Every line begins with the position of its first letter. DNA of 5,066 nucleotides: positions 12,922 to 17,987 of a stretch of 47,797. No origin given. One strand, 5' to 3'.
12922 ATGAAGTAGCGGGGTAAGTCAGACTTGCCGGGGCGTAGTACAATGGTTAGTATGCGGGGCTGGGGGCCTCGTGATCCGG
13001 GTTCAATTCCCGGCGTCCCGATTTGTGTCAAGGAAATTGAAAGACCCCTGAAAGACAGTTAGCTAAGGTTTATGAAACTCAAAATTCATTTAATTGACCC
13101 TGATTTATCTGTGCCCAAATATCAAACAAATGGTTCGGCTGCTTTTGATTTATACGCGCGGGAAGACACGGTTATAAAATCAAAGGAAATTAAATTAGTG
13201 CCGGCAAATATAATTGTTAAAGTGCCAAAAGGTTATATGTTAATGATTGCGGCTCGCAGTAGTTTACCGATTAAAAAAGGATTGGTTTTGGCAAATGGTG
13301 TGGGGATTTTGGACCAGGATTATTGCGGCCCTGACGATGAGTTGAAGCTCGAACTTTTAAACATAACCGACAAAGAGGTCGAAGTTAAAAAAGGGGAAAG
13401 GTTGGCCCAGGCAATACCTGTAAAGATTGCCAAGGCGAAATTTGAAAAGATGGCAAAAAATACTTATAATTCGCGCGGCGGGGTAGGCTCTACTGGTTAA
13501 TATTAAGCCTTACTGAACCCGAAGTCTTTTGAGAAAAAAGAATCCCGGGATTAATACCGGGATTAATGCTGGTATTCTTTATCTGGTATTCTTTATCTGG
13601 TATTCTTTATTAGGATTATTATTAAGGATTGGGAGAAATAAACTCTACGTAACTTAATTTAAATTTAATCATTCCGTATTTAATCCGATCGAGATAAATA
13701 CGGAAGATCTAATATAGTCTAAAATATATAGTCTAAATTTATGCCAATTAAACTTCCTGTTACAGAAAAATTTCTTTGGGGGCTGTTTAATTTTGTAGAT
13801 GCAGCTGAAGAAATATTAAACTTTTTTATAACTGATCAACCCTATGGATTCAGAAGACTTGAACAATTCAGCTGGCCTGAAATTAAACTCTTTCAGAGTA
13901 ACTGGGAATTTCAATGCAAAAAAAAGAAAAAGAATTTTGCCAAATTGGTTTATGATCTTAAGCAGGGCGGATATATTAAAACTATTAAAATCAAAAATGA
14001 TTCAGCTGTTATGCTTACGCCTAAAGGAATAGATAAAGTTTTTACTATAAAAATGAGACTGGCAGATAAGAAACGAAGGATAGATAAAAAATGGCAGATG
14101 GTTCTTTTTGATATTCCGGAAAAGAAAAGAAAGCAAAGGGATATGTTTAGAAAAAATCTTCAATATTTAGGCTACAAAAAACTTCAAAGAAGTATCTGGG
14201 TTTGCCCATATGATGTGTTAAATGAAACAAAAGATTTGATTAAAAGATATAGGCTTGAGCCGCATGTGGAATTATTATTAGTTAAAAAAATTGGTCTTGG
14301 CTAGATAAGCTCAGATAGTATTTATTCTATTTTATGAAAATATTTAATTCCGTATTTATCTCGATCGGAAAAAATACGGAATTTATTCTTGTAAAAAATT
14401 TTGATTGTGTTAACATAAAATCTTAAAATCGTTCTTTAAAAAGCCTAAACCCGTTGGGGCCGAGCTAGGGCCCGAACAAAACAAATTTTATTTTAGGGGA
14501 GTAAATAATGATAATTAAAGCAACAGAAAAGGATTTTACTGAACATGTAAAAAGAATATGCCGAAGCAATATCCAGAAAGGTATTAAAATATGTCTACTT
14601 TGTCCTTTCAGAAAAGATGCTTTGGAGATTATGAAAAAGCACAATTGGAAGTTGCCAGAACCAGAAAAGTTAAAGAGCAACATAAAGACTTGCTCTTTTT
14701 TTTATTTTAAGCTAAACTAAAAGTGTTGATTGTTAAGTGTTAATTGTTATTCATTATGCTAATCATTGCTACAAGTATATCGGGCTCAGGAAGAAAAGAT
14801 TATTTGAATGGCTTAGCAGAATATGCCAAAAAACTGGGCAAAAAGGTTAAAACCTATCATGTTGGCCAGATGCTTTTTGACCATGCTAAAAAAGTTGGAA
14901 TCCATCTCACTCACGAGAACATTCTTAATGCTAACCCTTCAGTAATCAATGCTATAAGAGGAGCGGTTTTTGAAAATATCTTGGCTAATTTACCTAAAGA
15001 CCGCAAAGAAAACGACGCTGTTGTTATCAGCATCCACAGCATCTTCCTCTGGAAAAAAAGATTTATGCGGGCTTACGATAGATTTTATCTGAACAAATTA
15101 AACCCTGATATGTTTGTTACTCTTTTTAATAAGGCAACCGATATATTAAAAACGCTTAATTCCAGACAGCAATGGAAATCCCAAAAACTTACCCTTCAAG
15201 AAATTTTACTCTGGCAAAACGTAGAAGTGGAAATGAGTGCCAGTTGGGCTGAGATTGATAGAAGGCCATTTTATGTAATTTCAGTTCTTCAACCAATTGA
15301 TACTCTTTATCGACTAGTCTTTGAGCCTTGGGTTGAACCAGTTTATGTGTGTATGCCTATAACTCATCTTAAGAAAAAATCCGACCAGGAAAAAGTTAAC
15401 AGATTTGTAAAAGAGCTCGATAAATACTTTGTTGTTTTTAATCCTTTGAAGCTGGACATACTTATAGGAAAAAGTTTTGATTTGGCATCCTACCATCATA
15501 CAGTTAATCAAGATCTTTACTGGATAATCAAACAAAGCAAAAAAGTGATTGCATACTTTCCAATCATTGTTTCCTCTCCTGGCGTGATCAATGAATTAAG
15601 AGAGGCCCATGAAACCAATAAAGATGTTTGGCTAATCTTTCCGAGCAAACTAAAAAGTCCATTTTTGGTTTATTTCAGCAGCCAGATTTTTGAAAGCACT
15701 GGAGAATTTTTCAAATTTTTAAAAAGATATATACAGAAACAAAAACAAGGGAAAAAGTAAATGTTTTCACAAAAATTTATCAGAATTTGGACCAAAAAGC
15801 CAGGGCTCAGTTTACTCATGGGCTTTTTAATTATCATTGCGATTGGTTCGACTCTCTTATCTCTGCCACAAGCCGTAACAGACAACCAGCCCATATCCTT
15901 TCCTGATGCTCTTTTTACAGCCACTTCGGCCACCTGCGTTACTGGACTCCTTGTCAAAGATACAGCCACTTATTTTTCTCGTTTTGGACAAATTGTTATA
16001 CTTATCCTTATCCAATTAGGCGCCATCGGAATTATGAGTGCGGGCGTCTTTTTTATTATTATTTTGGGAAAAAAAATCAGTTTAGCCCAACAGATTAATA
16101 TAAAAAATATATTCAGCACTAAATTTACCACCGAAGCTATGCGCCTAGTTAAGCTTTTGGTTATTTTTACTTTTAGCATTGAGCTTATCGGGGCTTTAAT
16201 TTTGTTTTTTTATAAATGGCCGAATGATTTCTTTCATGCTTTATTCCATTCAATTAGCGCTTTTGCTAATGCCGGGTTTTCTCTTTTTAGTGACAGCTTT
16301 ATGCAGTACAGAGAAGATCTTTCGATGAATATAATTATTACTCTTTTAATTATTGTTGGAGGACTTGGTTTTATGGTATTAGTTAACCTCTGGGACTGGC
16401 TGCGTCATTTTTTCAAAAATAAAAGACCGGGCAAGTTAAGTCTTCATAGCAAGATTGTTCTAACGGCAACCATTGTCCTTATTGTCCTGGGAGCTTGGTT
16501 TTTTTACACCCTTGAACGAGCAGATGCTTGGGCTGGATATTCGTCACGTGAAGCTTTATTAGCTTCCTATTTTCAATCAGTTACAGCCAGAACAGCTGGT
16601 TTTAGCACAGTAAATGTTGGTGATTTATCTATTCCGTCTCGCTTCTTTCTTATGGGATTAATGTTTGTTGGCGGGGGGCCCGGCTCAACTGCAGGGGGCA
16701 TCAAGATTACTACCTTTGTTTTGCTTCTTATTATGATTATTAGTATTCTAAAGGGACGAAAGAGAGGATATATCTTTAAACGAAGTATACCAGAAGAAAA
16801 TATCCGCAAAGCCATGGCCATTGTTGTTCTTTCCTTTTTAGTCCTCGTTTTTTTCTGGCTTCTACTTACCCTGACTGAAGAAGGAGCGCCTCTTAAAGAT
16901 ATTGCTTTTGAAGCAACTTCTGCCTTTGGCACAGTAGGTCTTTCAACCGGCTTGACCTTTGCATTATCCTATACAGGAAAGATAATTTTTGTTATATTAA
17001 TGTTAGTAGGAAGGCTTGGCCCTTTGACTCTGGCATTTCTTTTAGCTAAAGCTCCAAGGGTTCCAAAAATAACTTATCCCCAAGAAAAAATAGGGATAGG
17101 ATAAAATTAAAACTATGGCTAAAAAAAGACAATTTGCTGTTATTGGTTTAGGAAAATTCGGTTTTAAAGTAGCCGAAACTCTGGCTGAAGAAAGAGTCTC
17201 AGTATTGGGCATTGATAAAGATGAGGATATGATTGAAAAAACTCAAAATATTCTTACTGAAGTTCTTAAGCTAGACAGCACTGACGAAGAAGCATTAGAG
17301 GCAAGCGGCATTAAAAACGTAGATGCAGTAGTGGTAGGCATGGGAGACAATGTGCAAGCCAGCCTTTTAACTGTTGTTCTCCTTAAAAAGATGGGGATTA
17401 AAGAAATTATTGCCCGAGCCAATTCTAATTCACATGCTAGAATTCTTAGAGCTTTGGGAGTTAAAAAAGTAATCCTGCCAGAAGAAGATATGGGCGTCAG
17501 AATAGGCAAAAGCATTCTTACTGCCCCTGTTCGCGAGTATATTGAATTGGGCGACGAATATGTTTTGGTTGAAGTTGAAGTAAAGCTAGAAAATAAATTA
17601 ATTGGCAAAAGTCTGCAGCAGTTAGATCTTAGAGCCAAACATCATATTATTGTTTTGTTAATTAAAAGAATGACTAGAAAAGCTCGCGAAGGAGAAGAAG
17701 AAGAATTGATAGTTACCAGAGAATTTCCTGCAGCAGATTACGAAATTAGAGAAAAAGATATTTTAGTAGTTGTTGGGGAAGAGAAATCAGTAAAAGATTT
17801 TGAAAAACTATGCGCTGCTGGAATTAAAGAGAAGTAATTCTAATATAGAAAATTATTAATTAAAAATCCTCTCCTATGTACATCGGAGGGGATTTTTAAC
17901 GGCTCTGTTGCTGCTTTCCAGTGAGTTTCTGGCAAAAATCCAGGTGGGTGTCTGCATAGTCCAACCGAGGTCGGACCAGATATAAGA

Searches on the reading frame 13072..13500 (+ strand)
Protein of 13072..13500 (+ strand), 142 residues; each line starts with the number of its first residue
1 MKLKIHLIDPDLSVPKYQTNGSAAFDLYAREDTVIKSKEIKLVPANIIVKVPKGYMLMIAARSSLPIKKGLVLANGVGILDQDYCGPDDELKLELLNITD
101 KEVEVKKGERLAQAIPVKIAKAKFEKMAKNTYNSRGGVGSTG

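Call 34: search_protein_families(library=pfam, proteins=[window:13072-13500:+])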
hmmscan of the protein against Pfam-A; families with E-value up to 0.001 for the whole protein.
window:13072-13500:+ (142 aa): 2 families
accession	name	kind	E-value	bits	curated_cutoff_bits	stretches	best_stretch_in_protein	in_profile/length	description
PF00692.24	dUTPase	-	8.3e-24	84.2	22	1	13-142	4-129/129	dUTPase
PF22769.1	DCD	-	8.5e-05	23.1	27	1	30-113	68-147/153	dCTP deaminase-like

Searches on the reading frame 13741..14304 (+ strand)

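Call 34: search_protein_families(library=pfam, proteins=[window:13741-14304:+])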
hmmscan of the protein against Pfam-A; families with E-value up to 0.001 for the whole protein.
window:13741-14304:+ (187 aa): 2 families
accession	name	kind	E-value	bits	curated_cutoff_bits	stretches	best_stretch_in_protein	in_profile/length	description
PF20803.2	PaaX_M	-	2.6e-22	79.2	24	1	113-183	3-73/83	PaaX protein central Cas2-like domain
PF09827.14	CRISPR_Cas2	-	0.0007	20.2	23.8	1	118-158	2-38/74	CRISPR associated protein Cas2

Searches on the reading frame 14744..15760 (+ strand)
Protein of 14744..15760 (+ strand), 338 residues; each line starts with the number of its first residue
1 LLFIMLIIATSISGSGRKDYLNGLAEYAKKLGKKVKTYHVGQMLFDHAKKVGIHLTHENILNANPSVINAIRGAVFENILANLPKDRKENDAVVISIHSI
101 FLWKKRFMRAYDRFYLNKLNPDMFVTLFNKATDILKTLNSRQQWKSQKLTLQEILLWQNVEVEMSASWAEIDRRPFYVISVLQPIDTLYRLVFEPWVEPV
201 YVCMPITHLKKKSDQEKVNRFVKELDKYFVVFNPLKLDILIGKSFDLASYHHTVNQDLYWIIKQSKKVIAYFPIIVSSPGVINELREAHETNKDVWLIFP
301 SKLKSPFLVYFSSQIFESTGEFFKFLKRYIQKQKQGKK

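Call 34: search_protein_families(library=pfam, proteins=[window:14744-15760:+])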
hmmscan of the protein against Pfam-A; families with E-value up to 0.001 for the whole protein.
window:14744-15760:+ (338 aa): 1 family
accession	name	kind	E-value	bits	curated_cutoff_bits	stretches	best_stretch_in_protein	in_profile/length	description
PF13207.12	AAA_17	-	1.5e-06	28.9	27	1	12-143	3-124/136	AAA domain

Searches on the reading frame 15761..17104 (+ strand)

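Call 34: search_protein_families(library=pfam, proteins=[window:15761-17104:+])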
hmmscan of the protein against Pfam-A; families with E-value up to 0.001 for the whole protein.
window:15761-17104:+ (447 aa): 1 family
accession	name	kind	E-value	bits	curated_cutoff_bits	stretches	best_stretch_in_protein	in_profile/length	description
PF02386.22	TrkH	-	2.4e-59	201.6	27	1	34-430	51-492/502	Cation transport protein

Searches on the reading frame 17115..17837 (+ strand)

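Call 34: search_protein_families(library=pfam, proteins=[window:17115-17837:+])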
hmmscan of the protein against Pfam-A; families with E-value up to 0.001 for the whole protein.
window:17115-17837:+ (240 aa): 3 families
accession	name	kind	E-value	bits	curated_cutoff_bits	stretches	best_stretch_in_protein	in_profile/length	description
PF02254.24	TrkA_N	-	5.7e-29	101.2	23.8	1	7-122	1-116/116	TrkA-N domain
PF02080.26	TrkA_C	-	2.4e-11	43.8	27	1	151-233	1-70/71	TrkA-C domain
PF03446.21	NAD_binding_2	-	0.00055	20.4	21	1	7-99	2-89/161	NAD binding domain of 6-phosphogluconate dehydrogenase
